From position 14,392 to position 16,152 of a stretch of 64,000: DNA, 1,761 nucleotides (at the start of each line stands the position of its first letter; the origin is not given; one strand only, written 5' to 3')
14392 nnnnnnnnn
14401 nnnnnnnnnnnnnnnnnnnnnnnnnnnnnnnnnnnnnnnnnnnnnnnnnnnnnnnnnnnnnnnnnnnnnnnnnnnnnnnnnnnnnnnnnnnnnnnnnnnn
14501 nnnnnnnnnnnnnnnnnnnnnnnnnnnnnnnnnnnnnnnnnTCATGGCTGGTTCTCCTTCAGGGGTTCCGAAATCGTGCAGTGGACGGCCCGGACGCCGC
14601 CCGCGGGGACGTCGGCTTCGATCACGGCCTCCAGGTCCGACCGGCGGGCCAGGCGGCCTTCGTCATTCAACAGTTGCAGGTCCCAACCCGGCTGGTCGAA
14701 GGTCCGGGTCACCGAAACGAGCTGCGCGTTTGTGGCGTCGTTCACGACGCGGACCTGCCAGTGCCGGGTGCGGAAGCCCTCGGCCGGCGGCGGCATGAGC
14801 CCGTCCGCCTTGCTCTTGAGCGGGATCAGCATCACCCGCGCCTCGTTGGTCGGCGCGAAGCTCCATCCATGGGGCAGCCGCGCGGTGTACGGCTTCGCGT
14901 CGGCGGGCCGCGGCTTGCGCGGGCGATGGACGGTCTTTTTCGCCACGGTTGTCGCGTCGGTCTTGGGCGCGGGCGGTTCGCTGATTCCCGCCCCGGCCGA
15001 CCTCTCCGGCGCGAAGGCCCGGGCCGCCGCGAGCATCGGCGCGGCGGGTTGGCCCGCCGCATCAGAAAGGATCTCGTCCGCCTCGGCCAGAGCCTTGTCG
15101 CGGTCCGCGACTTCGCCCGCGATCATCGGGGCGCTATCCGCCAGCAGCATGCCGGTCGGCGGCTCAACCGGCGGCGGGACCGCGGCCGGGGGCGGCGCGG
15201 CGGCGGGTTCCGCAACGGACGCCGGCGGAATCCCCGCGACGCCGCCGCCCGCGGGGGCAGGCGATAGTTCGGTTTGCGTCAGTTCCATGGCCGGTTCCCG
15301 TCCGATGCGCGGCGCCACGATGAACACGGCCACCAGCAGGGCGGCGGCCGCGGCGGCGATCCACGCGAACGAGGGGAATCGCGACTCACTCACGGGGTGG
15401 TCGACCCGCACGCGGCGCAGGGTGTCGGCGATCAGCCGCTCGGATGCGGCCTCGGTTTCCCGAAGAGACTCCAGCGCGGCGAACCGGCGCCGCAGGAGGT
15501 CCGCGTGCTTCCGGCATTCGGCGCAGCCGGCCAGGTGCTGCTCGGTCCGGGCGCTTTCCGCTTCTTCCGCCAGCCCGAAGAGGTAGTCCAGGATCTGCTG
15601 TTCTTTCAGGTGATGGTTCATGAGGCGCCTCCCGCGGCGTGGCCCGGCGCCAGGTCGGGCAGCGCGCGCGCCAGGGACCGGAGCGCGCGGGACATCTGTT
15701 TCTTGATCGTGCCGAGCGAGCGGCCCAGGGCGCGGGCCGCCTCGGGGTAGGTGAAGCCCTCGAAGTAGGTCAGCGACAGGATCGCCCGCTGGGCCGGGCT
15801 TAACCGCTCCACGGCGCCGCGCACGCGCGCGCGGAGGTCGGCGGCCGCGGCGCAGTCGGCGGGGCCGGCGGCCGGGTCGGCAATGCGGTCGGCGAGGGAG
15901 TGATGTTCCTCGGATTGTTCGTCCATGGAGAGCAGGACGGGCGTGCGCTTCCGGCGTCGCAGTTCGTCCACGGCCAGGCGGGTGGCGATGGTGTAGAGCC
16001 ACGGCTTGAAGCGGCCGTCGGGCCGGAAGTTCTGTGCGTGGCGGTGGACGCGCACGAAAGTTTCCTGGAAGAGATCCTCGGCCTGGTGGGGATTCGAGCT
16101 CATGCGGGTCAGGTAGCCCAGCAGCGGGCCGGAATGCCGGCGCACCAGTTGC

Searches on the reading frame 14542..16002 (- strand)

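Call 71: search_protein_families(library=ncbifam, proteins=[window:14542-16002:-], max_evalue=0.00001)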
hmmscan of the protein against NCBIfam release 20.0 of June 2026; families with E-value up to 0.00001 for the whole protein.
window:14542-16002:- (486 aa): 1 family
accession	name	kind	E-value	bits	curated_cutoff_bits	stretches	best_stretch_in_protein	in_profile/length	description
NF052375.1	antisigma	equivalog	3e-09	37.2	100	1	138-231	3-104/217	anti-sigma factor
